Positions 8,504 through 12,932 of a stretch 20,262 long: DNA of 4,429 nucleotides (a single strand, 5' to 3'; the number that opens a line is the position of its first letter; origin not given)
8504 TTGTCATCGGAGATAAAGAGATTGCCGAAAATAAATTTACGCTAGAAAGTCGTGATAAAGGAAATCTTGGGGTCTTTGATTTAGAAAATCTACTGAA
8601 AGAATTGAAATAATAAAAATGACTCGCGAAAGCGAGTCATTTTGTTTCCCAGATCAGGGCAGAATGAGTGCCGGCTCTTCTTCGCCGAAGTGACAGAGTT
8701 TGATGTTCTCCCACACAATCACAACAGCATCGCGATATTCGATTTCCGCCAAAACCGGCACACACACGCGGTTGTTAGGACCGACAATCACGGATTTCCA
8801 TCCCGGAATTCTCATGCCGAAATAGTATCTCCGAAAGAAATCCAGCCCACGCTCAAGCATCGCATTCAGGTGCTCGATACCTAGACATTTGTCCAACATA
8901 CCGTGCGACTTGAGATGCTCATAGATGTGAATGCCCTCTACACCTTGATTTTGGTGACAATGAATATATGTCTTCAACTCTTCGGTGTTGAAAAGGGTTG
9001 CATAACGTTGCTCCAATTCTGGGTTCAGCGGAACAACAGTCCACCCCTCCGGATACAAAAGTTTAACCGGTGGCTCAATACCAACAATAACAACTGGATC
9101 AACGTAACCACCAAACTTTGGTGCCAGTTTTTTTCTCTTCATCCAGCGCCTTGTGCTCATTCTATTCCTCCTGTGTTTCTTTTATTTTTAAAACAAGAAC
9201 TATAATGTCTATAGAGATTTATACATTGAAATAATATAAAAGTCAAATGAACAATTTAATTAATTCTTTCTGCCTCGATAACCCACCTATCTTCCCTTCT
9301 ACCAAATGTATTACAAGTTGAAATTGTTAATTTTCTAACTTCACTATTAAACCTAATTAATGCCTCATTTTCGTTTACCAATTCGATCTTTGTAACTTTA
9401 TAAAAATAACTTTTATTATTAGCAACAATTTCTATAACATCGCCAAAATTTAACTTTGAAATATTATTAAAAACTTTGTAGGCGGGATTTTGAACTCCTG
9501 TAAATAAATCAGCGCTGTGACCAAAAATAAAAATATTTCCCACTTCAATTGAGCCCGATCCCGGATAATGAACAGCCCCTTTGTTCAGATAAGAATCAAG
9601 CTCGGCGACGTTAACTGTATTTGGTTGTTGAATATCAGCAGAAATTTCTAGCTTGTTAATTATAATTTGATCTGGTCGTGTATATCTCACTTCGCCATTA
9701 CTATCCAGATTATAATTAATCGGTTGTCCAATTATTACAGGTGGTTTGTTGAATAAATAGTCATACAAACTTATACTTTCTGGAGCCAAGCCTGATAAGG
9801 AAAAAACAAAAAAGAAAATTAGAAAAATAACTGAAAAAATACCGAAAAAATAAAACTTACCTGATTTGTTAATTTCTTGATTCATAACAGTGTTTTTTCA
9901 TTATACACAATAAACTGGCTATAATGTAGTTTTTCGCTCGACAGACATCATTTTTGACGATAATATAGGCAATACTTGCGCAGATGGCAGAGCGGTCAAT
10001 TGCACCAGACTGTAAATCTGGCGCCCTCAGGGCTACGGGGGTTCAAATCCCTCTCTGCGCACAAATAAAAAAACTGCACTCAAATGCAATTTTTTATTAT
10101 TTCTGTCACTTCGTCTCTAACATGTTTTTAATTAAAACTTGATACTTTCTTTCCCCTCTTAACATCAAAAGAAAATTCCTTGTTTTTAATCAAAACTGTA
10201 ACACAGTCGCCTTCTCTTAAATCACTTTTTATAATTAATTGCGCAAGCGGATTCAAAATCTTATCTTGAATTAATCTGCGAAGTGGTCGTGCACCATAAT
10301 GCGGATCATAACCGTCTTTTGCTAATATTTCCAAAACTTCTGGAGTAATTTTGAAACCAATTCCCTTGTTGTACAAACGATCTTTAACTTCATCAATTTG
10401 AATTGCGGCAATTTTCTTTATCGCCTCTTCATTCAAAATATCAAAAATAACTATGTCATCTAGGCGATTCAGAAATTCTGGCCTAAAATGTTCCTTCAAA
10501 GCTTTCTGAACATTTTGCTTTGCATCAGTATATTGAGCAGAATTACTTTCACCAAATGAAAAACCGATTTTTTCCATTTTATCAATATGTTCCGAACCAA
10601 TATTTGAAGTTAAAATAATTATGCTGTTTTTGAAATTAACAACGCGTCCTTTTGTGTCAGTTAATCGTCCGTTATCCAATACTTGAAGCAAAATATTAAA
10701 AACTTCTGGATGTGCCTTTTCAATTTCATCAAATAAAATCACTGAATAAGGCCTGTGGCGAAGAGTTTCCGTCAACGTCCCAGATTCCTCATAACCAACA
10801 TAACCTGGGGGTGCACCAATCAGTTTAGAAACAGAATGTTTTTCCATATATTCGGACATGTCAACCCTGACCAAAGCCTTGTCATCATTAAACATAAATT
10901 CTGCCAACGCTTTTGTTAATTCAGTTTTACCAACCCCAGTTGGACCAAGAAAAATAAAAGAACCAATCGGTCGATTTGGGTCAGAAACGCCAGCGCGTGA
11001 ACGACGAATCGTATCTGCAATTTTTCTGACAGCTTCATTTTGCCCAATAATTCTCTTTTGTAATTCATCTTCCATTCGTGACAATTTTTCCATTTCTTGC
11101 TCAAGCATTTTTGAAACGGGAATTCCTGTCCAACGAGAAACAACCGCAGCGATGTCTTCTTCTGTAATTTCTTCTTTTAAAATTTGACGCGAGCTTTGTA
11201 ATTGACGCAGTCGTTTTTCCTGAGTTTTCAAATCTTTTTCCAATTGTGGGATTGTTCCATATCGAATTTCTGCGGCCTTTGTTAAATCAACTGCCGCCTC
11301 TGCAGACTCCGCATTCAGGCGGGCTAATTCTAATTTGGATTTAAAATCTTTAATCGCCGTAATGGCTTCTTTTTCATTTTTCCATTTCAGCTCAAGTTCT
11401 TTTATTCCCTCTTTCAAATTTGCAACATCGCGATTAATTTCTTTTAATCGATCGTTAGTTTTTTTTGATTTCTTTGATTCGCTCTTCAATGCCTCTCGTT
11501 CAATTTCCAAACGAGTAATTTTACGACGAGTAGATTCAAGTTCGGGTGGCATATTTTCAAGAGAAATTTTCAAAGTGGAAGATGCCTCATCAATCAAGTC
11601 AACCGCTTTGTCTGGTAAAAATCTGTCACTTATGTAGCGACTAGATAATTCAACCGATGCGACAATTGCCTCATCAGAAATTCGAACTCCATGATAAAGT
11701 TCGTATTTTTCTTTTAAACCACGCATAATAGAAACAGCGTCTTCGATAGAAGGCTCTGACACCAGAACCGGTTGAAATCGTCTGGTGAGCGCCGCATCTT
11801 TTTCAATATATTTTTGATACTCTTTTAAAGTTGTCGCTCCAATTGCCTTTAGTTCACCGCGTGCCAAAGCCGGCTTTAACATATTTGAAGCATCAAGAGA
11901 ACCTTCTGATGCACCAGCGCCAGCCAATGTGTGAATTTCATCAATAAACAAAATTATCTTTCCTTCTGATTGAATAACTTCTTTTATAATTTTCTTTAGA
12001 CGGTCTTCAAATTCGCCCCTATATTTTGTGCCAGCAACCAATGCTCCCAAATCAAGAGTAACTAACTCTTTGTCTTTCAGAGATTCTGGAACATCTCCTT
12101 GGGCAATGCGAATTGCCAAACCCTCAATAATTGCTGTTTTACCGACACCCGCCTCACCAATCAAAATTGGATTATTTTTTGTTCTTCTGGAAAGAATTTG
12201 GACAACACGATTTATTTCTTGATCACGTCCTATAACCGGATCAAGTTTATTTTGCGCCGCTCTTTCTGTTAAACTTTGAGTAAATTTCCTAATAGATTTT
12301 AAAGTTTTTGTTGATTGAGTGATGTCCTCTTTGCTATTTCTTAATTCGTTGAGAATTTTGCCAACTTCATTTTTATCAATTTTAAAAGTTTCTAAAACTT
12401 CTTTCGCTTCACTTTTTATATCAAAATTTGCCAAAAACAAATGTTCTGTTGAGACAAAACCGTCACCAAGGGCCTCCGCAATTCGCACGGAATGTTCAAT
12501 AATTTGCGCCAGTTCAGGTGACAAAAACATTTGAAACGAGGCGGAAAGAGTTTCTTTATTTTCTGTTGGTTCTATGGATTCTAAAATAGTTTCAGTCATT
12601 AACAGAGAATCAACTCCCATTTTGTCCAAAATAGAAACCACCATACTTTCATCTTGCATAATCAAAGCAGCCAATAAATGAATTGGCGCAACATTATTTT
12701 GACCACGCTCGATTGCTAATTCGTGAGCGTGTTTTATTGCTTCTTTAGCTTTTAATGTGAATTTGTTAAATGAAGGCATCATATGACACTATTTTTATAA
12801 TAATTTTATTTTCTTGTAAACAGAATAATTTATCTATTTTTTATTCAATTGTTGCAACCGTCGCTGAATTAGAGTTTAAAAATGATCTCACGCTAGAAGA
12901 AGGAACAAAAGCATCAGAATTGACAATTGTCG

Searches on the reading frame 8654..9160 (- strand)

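Call 13: search_protein_families(library=pfam, proteins=[window:8654-9160:-], max_evalue=0.001)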
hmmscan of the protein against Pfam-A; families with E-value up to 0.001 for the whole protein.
window:8654-9160:- (168 aa): 0 families

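Call 46: search_protein_families(library=pfam, proteins=[window:8654-9160:-], max_evalue=0.01)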
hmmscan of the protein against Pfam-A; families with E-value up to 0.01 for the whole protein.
window:8654-9160:- (168 aa): 0 families

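Call 57: search_protein_families(library=pfam, proteins=[window:8654-9160:-], max_evalue=1)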
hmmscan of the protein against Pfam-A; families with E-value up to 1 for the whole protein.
window:8654-9160:- (168 aa): 1 family
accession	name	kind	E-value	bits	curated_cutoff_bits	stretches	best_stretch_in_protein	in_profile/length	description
PF07999.17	RHSP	-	0.25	11.2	25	1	26-84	86-145/312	Retrotransposon hot spot protein, P-loop domain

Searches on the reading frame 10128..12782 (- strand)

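Call 13: search_protein_families(library=pfam, proteins=[window:10128-12782:-], max_evalue=0.001)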
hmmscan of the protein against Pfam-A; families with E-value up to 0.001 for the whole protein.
window:10128-12782:- (884 aa): 20 families
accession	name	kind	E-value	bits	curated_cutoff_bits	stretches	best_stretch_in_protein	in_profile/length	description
PF07724.20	AAA_2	-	6.8e-71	238.1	27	1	604-777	1-166/166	AAA domain (Cdc48 subfamily)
PF17871.7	AAA_lid_9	-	3.7e-34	117.2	22.8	1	345-443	1-99/104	AAA lid domain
PF10431.15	ClpB_D2-small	-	1.9e-26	92.4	21.9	1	783-863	1-81/81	C-terminal, D2-small domain, of ClpB protein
PF00004.35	AAA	-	1.6e-22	80.8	21.2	2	206-322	2-111/131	ATPase family associated with various cellular activities (AAA)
PF02861.25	Clp_N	-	1.9e-20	73.2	20.7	2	19-58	1-40/53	Clp amino terminal domain, pathogenicity island component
PF07728.20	AAA_5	-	6e-17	62.4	22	1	609-730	2-125/139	AAA domain (dynein-related subfamily)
PF13191.12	AAA_16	-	8.8e-11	43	32.6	1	183-234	2-63/167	AAA ATPase domain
PF13401.12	AAA_22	-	2.7e-10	41.1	27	1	608-704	7-110/130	AAA domain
PF00158.32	Sigma54_activat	-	4.1e-09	36.8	20.2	1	607-710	23-125/168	Sigma-54 interaction domain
PF20720.3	nSTAND3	-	2.5e-06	27.7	27.2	0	191-228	8-43/155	Novel STAND NTPase 3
PF13173.12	AAA_14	-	6.2e-06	26.7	27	0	610-705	6-88/129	AAA domain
PF12775.13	AAA_7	-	8.2e-06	25.9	25.8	0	609-655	36-82/181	P-loop containing dynein motor region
PF05729.18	NACHT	-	3e-05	24.4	26.7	0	206-233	4-31/167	NACHT domain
PF01695.23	IstB_IS21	-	9e-05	22.5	24.1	0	199-267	89-153/238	IstB-like ATP binding protein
PF05621.17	TniB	-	9.1e-05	22.4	22.4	0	224-341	70-184/189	Bacterial TniB protein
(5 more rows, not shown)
